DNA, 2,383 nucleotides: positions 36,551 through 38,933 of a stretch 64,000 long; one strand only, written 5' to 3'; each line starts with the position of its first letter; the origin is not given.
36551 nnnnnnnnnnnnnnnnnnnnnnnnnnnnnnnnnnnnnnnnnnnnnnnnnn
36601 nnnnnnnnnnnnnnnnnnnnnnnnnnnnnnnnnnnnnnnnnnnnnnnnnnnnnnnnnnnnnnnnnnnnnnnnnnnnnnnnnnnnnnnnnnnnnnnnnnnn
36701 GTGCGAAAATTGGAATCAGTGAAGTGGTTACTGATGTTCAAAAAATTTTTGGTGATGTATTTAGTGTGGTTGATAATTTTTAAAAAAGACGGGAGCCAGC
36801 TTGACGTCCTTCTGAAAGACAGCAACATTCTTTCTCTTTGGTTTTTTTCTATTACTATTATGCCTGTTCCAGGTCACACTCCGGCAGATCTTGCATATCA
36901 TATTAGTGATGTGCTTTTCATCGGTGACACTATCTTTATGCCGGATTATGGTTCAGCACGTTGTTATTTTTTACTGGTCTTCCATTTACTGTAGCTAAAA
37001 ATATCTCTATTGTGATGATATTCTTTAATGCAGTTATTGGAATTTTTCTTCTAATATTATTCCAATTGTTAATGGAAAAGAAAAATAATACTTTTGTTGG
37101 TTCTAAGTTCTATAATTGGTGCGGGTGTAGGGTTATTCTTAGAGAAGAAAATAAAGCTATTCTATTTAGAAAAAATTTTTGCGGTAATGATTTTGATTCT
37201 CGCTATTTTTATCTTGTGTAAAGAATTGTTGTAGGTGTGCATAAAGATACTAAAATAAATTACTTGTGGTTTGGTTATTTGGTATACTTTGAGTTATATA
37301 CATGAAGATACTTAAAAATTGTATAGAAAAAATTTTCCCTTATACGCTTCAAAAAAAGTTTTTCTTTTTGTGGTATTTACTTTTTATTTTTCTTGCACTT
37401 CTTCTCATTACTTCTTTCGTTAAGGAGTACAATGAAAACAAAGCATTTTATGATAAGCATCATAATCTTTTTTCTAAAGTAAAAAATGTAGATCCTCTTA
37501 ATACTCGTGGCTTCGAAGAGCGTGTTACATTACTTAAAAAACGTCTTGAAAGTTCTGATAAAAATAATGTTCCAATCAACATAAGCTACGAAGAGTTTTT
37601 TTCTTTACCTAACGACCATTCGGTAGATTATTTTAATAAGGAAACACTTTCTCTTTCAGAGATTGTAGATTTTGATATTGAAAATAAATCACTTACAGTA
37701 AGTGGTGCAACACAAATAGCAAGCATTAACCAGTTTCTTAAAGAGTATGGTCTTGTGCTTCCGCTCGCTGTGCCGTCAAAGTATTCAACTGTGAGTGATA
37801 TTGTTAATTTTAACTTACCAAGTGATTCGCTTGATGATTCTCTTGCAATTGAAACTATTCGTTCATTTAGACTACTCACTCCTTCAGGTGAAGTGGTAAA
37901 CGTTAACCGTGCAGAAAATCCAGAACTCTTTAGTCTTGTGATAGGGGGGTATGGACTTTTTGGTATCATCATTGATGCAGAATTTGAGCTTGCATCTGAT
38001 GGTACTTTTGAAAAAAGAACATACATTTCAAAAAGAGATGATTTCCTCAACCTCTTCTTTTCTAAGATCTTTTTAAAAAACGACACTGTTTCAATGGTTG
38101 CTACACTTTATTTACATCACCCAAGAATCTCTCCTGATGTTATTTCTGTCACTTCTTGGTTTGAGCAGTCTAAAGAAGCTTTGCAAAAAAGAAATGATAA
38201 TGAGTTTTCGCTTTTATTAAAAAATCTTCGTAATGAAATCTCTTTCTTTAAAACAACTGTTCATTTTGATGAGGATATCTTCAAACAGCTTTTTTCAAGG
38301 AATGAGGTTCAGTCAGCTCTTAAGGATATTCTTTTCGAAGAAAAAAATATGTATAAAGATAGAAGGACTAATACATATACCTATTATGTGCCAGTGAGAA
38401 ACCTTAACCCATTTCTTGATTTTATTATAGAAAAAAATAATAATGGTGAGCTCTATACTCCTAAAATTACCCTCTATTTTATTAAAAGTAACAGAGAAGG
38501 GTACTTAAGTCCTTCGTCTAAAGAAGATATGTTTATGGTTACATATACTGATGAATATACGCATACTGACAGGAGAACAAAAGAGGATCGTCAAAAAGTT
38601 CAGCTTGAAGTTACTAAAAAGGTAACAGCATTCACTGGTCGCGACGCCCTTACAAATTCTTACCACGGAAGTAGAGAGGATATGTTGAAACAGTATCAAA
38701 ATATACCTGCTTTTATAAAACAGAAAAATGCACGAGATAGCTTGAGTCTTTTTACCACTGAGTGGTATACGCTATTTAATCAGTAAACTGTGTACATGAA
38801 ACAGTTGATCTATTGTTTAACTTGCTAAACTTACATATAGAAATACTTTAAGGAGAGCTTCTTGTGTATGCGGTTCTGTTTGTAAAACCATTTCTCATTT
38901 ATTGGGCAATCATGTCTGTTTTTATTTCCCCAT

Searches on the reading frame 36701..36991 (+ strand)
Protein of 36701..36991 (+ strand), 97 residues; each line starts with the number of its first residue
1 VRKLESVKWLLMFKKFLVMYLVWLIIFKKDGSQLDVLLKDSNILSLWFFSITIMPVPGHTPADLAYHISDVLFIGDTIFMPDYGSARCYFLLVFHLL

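Call 55: search_protein_families(library=pfam, proteins=[window:36701-36991:+], max_evalue=0.001)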
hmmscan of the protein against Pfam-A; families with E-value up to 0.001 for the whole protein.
window:36701-36991:+ (97 aa): 1 family
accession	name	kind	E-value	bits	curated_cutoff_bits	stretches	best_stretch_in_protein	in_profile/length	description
PF00753.33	Lactamase_B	-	5.7e-05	23.6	22.7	1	24-87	97-160/196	Metallo-beta-lactamase superfamily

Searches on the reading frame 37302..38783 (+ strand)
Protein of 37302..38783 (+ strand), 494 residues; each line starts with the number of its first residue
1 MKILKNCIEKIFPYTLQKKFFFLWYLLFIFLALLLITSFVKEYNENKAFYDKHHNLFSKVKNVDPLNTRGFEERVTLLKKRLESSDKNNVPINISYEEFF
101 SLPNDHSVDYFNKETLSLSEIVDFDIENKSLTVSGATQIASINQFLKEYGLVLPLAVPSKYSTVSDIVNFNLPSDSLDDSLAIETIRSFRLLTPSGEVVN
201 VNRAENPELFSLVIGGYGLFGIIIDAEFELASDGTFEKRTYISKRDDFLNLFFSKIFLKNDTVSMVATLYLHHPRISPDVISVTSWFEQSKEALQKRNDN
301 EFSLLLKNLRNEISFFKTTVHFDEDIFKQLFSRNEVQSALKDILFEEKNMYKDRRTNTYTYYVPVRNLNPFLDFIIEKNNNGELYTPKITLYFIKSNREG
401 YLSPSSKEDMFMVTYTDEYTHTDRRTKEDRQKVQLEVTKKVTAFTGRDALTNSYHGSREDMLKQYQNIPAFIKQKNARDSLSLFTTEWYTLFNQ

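Call 55: search_protein_families(library=pfam, proteins=[window:37302-38783:+], max_evalue=0.001)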
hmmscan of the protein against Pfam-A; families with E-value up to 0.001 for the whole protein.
window:37302-38783:+ (494 aa): 1 family
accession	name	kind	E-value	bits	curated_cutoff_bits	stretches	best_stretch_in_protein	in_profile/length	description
PF01565.28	FAD_binding_4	-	8.7e-05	22.7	26.4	1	117-201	52-138/139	FAD binding domain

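Call 57: search_protein_families(library=ncbifam, proteins=[window:37302-38783:+], max_evalue=0.001)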
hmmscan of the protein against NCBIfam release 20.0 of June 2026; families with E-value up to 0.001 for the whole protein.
window:37302-38783:+ (494 aa): 4 families
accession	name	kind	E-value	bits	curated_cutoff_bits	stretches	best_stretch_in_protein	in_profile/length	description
TIGR01678.1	FAD_lactone_ox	subfamily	3.2e-08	32.9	396.8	1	118-229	66-177/438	sugar 1,4-lactone oxidase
TIGR01679.1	bact_FAD_ox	subfamily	3.7e-07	29.4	292.25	1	117-378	59-310/419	FAD-linked oxidoreductase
NF053785.1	DcplphribOxDprE1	equivalog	8.5e-07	28.5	500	1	118-232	66-182/449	decaprenylphosphoryl-beta-D-ribose oxidase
TIGR01676.1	GLDHase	equivalog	3e-06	26.3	458.25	1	119-264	114-258/541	L-galactonolactone dehydrogenase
